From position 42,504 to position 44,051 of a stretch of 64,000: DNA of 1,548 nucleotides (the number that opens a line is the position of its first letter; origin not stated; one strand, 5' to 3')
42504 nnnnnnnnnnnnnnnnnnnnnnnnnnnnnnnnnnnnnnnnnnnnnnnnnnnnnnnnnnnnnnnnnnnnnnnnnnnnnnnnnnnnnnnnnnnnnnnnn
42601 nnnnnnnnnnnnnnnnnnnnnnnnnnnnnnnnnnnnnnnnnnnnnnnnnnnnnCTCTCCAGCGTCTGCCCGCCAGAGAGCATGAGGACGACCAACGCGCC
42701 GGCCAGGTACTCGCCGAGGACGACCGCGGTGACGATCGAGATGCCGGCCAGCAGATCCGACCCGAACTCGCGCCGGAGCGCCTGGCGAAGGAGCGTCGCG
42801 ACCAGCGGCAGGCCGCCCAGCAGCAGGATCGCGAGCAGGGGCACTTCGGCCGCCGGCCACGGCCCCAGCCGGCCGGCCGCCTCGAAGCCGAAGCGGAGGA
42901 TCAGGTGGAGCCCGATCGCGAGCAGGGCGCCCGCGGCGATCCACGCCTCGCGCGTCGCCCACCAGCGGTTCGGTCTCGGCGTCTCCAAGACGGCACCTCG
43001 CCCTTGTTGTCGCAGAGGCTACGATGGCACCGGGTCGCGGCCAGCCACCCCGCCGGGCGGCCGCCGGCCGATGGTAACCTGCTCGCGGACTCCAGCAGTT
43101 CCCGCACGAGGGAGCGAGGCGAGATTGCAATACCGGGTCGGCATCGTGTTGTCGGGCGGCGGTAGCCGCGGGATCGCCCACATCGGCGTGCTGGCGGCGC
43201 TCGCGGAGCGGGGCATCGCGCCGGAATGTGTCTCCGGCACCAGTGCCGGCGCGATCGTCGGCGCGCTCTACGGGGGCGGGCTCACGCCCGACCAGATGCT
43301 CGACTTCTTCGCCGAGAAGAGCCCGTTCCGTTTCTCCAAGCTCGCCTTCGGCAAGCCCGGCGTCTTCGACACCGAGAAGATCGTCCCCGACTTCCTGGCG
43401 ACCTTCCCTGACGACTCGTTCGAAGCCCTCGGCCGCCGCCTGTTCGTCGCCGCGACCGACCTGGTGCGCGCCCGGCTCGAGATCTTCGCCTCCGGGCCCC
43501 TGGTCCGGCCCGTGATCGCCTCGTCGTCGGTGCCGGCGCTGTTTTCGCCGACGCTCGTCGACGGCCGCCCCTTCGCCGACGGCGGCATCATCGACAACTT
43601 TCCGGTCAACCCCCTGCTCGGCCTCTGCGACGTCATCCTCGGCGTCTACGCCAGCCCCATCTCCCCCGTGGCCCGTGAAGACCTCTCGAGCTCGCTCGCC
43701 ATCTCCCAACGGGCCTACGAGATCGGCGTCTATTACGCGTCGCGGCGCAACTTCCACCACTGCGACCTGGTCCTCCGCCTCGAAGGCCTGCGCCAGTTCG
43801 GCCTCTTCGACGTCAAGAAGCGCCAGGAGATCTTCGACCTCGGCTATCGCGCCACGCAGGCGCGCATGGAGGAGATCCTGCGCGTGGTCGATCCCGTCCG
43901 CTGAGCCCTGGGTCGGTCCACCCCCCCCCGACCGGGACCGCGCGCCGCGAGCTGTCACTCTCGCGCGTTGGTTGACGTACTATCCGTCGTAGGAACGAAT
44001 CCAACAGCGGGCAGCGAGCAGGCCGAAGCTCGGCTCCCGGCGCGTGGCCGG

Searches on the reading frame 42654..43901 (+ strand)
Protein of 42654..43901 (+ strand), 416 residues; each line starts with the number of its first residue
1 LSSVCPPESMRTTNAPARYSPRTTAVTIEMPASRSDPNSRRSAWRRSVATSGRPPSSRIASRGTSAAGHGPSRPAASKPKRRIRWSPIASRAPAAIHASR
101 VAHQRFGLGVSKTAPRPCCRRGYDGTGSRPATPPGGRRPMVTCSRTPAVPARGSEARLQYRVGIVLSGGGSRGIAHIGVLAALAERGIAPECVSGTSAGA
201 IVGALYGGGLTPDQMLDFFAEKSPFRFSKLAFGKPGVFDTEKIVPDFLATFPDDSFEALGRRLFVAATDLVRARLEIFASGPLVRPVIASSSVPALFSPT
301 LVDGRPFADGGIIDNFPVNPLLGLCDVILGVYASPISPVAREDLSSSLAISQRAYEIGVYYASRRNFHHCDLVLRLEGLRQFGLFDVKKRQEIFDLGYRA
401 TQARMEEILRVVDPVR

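Call 73: search_protein_families(library=pfam, proteins=[window:42654-43901:+], max_evalue=0.0001)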
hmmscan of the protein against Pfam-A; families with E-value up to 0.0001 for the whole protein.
window:42654-43901:+ (416 aa): 1 family
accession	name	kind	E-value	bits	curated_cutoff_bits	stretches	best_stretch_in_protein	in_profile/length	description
PF01734.28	Patatin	-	4e-33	115.7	27.7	1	164-321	1-190/191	Patatin-like phospholipase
